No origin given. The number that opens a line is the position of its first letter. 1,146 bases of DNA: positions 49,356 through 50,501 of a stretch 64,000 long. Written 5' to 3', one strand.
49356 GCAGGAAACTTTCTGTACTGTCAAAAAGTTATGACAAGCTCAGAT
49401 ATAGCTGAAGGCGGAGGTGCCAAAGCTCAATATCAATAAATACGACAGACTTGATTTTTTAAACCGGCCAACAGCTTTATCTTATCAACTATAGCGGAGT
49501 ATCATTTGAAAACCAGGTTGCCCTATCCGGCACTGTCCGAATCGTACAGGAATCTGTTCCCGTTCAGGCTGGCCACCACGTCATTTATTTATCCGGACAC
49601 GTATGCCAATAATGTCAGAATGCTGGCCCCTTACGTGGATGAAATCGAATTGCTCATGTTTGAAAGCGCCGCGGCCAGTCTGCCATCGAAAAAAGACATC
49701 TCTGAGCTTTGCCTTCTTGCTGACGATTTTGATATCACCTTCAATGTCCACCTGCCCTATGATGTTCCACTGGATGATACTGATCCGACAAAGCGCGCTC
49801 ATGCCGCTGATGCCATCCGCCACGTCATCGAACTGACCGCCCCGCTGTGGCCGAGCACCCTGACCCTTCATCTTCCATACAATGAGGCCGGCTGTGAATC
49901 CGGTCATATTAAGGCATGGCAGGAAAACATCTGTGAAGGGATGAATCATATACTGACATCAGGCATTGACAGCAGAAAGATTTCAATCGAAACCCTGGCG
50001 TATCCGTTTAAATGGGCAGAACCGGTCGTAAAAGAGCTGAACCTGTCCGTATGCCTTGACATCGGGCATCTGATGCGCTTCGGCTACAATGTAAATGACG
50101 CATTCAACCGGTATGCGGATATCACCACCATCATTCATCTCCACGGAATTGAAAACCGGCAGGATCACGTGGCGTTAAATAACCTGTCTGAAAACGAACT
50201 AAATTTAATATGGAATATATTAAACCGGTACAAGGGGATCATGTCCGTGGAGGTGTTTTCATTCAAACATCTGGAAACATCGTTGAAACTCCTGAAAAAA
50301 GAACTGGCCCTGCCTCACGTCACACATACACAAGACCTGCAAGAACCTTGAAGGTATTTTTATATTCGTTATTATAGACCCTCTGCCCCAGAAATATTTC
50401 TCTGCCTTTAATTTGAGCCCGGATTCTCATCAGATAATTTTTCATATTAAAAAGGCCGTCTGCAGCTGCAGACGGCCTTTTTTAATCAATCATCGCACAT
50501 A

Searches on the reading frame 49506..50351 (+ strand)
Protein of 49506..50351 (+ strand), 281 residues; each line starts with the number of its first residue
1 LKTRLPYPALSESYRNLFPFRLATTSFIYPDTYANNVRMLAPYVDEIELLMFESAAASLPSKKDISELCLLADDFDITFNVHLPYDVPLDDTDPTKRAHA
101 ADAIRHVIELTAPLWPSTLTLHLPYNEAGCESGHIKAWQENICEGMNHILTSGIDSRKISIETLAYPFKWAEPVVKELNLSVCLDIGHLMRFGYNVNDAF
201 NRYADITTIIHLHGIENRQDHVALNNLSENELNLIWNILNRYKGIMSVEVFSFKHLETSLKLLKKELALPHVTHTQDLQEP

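Call 5: search_protein_families(library=pfam, proteins=[window:49506-50351:+])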
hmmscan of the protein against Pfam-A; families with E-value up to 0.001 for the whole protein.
window:49506-50351:+ (281 aa): 1 family
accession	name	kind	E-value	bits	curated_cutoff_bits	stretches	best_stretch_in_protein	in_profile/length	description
PF01261.30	AP_endonuc_2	-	1.4e-13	51.5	31.1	1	47-261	12-244/249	Xylose isomerase-like TIM barrel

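Call 7: search_protein_families(library=ncbifam, proteins=[window:49506-50351:+], max_evalue=0.00001)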
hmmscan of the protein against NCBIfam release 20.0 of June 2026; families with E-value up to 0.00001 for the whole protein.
window:49506-50351:+ (281 aa): 1 family
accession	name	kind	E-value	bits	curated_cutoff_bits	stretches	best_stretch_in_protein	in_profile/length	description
NF041277.1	coba_remo_CbiR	equivalog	2e-77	260.1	105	1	20-264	1-248/249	cobamide remodeling phosphodiesterase CbiR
